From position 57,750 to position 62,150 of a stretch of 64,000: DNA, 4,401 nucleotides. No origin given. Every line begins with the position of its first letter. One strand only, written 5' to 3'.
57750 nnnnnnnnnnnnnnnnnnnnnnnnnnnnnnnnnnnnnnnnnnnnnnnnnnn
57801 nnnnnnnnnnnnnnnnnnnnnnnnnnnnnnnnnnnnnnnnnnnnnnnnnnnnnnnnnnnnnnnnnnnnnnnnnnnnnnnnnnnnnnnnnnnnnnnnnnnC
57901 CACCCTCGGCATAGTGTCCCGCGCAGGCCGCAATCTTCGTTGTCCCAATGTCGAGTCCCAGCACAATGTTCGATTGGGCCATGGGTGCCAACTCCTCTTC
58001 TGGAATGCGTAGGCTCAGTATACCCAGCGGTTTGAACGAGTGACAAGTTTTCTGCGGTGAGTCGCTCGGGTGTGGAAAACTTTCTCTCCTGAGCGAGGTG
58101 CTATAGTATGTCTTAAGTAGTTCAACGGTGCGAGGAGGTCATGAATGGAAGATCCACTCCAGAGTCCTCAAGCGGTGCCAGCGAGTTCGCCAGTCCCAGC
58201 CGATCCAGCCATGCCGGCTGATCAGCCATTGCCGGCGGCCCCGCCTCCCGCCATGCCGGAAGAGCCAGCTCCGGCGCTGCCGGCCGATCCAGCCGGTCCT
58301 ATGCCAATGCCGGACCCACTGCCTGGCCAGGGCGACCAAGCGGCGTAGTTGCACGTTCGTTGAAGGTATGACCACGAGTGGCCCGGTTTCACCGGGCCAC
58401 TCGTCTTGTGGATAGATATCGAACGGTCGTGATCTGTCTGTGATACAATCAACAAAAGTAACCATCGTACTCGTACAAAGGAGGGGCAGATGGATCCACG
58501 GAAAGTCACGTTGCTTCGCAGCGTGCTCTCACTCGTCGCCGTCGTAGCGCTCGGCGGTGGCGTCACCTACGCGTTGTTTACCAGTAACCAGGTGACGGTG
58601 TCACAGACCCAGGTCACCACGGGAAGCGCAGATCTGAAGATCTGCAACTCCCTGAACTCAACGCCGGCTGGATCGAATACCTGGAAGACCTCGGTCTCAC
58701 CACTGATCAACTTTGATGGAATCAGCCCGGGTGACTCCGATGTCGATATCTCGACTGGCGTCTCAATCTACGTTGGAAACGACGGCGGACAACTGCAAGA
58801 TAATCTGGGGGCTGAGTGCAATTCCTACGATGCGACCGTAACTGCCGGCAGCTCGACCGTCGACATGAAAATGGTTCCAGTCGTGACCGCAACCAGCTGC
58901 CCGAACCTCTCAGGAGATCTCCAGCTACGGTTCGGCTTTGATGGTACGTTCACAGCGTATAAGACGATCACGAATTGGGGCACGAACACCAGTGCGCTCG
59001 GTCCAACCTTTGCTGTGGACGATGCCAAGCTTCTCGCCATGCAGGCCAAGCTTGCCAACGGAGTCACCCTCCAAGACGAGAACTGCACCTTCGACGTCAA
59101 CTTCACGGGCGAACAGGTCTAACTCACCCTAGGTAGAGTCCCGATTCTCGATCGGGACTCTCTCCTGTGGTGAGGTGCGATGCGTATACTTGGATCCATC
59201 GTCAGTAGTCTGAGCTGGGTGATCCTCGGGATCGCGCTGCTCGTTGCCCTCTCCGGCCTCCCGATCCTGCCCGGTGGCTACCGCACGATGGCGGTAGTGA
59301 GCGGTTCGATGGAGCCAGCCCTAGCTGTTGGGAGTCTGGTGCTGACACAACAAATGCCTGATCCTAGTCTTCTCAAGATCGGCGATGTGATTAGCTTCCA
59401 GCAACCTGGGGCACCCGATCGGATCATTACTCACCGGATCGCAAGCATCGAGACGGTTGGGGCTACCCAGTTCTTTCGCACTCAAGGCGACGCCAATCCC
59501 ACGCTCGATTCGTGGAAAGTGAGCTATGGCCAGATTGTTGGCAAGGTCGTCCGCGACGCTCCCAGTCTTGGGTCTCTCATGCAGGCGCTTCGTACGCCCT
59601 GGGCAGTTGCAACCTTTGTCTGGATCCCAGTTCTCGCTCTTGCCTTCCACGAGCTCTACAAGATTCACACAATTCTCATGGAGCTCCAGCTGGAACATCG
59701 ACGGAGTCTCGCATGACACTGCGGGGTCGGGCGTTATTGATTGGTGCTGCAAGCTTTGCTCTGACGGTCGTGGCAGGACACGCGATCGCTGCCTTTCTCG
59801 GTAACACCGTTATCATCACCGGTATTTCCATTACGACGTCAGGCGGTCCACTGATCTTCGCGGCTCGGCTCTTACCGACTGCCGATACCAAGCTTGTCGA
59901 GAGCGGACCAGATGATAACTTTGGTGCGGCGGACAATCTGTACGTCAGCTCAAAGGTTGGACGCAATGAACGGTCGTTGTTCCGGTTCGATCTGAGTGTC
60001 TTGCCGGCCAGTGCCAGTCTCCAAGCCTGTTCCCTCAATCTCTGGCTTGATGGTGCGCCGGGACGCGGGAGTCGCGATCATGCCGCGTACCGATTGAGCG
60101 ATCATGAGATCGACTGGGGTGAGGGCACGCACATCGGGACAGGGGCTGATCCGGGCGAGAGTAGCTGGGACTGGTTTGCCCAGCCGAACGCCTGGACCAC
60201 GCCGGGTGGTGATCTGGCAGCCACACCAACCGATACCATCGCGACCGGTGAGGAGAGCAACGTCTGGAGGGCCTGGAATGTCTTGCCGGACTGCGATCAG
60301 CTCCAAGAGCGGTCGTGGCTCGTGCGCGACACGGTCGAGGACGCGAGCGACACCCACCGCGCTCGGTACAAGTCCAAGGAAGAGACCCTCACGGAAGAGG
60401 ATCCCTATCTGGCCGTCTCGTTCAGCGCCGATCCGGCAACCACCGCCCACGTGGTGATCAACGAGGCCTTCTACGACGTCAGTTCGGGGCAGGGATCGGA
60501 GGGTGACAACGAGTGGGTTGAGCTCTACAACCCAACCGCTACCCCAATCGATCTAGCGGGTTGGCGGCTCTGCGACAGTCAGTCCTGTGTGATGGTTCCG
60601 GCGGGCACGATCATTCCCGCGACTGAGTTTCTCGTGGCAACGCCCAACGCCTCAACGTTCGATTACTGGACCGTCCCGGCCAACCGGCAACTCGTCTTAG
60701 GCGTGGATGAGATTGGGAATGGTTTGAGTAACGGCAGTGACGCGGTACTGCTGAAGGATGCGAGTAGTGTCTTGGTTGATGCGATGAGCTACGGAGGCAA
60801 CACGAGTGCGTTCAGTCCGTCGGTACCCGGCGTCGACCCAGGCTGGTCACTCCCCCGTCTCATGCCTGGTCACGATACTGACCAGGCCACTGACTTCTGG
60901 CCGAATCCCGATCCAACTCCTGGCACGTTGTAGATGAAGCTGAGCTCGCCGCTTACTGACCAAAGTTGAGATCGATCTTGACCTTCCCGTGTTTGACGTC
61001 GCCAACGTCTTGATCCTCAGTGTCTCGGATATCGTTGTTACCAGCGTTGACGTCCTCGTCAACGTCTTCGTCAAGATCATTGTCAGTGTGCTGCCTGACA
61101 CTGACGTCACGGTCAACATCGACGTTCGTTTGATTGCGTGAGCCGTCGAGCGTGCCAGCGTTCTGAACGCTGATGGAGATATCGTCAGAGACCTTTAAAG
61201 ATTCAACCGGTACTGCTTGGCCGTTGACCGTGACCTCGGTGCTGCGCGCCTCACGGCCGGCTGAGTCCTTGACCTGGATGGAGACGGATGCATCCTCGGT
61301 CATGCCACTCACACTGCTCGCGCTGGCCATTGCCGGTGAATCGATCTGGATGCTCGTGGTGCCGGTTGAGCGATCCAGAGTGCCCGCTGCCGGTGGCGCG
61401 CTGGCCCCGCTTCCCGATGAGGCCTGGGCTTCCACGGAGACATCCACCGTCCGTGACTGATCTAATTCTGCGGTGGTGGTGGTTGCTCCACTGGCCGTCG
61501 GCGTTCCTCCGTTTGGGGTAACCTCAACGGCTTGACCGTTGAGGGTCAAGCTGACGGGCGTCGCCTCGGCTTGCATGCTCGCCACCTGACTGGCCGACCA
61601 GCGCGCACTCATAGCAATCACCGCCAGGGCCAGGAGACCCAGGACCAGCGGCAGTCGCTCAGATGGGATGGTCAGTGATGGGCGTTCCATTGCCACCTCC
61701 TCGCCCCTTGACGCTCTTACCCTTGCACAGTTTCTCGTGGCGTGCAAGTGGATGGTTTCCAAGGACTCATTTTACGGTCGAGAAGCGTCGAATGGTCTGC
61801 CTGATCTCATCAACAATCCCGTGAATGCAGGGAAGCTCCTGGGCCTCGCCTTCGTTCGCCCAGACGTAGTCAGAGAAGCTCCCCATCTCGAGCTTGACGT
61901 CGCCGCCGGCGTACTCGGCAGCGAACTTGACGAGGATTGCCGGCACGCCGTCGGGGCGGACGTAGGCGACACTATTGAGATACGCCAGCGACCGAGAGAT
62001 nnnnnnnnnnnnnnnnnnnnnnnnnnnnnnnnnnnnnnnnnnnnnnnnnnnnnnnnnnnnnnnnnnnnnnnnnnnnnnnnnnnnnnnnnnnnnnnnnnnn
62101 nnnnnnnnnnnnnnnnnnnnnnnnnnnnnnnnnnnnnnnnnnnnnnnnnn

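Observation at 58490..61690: SipW-type signal peptidase cluster with TasA/camelysin-like substrate and a DNRLRE-LTD secreted protein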

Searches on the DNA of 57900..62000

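Call 61: search_rna_families(source=window, start=57900, end=62000, threshold=evalue, max_evalue=1)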
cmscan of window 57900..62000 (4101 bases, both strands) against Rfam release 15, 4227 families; matches with E-value up to 1: 0.
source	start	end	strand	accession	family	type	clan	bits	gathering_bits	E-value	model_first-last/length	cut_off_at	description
